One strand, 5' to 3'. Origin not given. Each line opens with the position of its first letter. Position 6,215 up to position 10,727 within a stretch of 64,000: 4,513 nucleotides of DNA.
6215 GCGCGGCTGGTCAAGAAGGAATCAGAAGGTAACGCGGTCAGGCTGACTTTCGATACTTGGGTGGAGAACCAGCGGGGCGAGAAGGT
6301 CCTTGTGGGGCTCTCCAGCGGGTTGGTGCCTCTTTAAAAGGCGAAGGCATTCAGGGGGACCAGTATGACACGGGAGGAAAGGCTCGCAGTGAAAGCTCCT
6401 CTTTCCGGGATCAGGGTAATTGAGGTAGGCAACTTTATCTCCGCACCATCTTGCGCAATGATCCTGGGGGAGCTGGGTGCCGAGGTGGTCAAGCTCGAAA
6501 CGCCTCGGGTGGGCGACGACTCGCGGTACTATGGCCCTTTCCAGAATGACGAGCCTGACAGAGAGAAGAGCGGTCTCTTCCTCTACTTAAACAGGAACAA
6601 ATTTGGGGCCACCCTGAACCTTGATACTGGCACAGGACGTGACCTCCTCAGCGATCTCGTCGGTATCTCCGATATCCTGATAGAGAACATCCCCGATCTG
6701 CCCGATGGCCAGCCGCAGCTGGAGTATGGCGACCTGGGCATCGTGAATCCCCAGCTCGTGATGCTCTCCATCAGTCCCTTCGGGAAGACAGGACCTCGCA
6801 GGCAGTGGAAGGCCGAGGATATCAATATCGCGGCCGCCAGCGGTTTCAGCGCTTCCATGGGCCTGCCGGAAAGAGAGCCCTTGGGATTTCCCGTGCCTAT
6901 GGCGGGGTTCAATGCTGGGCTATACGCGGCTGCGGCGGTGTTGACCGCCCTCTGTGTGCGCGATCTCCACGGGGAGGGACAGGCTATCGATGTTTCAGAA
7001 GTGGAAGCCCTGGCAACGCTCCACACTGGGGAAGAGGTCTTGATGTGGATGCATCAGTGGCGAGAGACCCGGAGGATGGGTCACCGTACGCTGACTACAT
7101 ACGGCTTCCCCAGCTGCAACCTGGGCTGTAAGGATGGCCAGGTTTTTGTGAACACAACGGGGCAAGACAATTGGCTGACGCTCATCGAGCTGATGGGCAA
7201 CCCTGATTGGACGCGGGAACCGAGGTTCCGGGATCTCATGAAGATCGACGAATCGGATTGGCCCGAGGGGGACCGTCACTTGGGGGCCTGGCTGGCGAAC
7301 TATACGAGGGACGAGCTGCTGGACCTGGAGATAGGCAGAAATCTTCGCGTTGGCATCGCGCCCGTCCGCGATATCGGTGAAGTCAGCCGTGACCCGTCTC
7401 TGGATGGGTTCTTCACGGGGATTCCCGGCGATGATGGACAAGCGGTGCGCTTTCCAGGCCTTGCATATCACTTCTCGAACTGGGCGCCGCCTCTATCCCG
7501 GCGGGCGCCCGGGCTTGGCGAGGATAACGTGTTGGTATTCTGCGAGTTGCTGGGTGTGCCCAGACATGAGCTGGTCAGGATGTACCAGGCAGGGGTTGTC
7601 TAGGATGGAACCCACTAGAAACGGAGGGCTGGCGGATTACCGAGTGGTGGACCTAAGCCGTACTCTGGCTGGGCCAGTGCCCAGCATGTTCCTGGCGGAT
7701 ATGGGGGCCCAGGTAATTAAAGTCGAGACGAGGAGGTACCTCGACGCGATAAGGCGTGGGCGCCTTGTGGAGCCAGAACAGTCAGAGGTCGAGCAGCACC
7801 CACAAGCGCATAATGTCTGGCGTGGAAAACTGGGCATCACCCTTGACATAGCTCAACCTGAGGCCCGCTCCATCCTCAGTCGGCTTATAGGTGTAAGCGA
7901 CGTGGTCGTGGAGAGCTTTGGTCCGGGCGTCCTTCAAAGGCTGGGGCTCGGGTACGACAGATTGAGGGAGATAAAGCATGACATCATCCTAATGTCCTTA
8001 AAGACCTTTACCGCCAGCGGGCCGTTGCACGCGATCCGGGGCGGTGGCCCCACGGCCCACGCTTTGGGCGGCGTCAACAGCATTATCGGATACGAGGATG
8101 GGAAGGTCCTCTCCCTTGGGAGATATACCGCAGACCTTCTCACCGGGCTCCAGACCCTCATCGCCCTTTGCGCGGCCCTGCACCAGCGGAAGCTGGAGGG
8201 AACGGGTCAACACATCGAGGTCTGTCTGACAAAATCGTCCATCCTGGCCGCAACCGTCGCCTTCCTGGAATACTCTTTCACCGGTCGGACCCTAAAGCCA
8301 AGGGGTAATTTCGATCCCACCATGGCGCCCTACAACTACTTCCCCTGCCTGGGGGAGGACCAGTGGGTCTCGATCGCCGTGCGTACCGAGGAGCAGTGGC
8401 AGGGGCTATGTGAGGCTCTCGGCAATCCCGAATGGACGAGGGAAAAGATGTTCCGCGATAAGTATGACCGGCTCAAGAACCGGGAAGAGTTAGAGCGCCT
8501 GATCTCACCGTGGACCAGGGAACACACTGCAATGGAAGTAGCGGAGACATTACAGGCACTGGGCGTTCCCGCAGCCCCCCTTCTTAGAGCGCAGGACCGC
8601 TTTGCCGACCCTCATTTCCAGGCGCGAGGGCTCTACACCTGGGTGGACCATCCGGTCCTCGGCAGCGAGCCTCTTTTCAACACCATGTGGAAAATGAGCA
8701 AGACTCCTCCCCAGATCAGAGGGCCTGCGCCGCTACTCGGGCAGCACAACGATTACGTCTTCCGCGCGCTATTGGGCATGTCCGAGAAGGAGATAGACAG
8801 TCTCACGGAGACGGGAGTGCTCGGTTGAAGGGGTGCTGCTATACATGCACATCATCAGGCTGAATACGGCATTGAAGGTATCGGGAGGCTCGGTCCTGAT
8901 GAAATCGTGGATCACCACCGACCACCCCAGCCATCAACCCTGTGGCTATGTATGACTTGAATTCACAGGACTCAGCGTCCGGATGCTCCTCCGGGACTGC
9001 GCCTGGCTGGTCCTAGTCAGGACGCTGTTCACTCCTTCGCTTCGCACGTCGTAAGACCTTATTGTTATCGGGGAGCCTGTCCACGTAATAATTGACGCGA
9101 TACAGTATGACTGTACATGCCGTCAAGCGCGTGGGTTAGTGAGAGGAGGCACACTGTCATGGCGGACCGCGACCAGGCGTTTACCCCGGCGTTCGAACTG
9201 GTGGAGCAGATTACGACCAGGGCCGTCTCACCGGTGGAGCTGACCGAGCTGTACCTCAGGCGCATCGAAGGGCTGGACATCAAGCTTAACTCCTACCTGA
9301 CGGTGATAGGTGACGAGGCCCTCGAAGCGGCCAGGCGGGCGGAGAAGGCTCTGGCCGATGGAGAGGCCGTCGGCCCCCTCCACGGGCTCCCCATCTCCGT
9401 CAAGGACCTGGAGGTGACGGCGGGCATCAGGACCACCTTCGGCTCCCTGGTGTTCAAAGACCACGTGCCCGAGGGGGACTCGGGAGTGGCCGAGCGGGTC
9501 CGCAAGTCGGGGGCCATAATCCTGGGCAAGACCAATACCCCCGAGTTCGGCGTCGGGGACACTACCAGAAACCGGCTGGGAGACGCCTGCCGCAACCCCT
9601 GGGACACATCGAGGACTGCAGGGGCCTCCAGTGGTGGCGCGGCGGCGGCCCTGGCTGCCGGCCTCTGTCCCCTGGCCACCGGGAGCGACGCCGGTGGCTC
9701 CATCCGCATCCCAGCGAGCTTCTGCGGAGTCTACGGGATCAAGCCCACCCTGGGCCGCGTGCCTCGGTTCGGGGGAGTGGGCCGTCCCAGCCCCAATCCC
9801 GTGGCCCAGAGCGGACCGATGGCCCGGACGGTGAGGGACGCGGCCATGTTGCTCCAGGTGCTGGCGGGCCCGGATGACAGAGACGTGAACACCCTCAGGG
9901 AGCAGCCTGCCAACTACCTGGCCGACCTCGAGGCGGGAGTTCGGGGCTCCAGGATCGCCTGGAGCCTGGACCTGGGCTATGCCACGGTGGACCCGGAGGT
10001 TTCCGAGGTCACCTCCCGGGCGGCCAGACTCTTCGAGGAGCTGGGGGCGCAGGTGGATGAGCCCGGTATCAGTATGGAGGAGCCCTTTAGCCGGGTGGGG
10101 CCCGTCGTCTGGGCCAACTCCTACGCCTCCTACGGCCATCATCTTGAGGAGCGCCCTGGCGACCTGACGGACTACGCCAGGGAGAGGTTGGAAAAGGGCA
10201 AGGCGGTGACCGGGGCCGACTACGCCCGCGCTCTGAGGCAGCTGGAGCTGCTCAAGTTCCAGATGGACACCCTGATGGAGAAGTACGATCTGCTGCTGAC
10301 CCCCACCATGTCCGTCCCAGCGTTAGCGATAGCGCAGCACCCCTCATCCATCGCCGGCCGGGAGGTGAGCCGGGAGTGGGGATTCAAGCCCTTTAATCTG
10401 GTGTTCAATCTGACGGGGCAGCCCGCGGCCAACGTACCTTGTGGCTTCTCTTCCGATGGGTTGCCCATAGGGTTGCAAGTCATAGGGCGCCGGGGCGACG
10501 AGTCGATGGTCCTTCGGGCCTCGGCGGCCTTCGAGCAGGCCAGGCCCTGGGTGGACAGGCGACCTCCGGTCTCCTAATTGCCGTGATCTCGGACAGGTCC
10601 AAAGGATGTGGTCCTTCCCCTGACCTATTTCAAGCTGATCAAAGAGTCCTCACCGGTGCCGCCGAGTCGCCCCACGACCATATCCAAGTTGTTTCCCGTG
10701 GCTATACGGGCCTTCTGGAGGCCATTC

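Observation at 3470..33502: About 30 kb bracketed by tRNA-Leu(UAA) and a direct repeat of its 3' half that breaks at the anticodon loop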

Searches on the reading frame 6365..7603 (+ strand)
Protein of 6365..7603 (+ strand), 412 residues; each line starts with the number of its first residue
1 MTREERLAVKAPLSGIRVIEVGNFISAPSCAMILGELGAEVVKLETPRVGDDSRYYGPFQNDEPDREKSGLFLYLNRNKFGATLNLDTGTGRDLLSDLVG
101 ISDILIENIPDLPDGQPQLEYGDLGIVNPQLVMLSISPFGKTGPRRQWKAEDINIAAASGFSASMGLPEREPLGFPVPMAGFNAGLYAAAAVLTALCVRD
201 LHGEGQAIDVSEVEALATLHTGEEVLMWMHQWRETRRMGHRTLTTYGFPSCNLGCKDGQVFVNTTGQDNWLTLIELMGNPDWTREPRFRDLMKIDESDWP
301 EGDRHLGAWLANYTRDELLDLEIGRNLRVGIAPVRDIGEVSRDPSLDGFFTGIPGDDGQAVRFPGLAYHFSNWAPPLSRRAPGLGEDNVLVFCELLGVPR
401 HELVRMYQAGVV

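Call 8: search_protein_families(library=pfam, proteins=[window:6365-7603:+])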
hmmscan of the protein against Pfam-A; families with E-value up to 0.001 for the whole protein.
window:6365-7603:+ (412 aa): 1 family
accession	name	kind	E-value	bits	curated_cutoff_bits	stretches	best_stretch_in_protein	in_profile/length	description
PF02515.22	CoA_transf_3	-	1.1e-76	258.8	23.3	1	13-388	1-366/366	CoA-transferase family III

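Call 47: list_cluster_members(proteins=[P0121, P0001, window:6365-7603:+, window:9117-10577:+, window:10959-12269:+, window:20876-22324:+, window:5300-6337:+, window:26720-27646:+, window:29025-32189:-, window:25231-26262:-])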
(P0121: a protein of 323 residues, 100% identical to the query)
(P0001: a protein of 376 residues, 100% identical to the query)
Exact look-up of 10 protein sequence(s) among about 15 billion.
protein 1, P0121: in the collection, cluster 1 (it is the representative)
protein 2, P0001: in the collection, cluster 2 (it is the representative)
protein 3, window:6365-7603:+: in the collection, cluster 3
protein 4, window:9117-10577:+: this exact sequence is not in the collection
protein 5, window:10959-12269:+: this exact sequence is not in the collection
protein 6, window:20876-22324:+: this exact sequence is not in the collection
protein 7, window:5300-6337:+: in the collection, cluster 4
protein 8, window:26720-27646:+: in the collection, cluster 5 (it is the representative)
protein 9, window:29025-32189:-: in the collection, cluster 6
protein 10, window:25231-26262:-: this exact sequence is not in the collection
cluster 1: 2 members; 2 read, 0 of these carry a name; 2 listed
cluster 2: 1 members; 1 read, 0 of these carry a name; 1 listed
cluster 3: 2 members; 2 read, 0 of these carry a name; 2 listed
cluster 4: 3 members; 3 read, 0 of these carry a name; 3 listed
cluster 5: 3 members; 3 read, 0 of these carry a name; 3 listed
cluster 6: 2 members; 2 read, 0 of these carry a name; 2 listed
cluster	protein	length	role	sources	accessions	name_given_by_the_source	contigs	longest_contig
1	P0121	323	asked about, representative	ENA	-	-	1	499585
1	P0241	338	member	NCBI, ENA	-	-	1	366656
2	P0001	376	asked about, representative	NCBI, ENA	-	-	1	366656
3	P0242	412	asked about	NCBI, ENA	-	-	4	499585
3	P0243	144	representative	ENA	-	-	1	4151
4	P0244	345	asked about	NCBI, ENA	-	-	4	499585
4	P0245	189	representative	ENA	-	-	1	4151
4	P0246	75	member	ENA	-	-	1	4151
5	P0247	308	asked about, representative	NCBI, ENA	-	-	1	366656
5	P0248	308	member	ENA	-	-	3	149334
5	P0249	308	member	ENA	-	-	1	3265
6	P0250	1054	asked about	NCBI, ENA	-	-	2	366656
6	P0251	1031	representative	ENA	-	-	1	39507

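Call 48: find_encoding_contigs(protein=window:6365-7603:+, flank=10000, max_places=6)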
Protein window:6365-7603:+ (412 aa): 2 contigs read that carry it; 2 places shown.
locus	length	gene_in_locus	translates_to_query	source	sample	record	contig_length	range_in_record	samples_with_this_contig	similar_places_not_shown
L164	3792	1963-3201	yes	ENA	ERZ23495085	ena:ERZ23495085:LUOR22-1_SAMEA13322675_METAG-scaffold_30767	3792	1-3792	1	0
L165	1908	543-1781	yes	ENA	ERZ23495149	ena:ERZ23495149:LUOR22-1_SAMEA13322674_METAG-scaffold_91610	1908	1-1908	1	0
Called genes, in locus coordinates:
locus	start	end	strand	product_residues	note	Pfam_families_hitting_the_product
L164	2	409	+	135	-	?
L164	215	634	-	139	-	PF01668:SmpB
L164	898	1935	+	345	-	-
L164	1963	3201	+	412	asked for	PF02515:CoA_transf_3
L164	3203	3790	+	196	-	?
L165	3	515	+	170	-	?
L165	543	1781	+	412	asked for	PF02515:CoA_transf_3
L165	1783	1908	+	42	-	?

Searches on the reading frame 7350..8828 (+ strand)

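Call 8: search_protein_families(library=pfam, proteins=[window:7350-8828:+])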
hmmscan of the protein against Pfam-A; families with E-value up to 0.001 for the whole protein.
window:7350-8828:+ (492 aa): 1 family
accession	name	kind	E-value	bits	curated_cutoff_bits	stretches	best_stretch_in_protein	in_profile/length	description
PF02515.22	CoA_transf_3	-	3.3e-99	332.9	23.3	1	94-467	1-366/366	CoA-transferase family III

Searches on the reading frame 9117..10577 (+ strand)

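Call 8: search_protein_families(library=pfam, proteins=[window:9117-10577:+])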
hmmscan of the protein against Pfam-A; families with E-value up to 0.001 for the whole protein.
window:9117-10577:+ (486 aa): 1 family
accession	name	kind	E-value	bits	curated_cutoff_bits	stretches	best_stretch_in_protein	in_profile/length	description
PF01425.27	Amidase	-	2e-113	380.2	27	1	41-466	1-445/445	Amidase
